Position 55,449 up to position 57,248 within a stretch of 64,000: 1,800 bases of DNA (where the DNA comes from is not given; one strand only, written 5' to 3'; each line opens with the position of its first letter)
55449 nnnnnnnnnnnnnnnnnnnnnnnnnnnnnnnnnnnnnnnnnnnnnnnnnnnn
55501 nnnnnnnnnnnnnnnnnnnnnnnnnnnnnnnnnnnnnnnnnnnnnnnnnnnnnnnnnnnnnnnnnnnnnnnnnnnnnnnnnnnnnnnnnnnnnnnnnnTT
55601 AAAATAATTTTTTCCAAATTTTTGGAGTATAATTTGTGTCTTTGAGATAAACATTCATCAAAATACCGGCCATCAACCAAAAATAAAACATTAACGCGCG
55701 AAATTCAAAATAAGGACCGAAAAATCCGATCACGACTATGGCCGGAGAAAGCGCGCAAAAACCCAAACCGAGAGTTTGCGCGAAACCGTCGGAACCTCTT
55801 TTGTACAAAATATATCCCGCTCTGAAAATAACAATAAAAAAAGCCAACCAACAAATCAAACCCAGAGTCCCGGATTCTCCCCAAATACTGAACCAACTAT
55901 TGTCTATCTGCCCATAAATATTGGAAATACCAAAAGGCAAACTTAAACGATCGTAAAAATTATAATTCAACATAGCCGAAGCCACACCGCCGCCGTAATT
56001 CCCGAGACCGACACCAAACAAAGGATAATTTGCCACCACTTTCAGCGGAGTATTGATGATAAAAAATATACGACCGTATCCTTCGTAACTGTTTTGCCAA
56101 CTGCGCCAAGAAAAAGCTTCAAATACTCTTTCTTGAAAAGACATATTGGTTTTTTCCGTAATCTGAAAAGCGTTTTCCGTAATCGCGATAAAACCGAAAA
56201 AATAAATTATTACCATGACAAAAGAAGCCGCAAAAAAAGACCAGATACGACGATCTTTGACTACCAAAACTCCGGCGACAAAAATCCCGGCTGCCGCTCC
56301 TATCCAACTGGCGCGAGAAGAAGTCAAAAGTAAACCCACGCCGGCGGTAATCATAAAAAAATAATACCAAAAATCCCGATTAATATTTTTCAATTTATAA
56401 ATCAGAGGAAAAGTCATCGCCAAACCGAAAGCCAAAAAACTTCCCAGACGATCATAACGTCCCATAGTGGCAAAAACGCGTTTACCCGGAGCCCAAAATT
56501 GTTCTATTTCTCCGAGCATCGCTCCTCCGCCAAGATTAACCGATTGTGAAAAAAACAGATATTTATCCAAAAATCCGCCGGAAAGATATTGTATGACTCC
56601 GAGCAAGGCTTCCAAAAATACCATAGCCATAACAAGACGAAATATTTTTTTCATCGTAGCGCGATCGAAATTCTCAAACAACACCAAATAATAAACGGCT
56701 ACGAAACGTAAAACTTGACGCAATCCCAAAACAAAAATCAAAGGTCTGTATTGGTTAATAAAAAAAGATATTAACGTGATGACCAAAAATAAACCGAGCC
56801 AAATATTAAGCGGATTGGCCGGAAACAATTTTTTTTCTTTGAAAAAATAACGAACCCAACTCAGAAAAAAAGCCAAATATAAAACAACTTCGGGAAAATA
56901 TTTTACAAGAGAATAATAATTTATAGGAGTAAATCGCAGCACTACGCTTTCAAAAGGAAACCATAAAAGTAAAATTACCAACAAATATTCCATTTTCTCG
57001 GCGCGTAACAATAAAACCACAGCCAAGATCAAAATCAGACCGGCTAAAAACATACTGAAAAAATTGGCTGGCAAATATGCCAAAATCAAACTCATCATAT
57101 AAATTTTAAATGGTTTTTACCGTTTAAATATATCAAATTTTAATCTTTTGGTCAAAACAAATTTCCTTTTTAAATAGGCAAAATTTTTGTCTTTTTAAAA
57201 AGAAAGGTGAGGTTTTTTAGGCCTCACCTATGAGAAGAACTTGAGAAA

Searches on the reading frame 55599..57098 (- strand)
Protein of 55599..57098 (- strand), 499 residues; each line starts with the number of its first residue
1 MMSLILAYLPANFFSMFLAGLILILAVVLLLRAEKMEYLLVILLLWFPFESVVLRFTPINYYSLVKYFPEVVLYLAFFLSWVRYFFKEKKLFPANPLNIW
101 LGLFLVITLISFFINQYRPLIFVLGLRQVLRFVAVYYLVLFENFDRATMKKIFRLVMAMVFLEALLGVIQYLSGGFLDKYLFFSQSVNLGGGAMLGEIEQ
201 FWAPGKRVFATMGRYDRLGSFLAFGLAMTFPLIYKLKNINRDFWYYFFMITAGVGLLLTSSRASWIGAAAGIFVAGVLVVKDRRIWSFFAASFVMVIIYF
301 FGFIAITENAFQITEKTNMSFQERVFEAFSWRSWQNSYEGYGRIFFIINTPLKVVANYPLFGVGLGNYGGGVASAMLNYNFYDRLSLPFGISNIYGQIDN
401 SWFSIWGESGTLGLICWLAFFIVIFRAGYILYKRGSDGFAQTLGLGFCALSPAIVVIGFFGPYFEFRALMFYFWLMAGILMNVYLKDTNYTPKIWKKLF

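Call 77: search_protein_families(library=pfam, proteins=[window:55599-57098:-], max_evalue=0.001)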
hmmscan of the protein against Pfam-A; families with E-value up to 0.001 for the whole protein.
window:55599-57098:- (499 aa): 1 family
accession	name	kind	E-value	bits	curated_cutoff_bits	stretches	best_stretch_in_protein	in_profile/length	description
PF04932.20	Wzy_C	-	2.3e-15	57.1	31.7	1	248-418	2-149/149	O-Antigen ligase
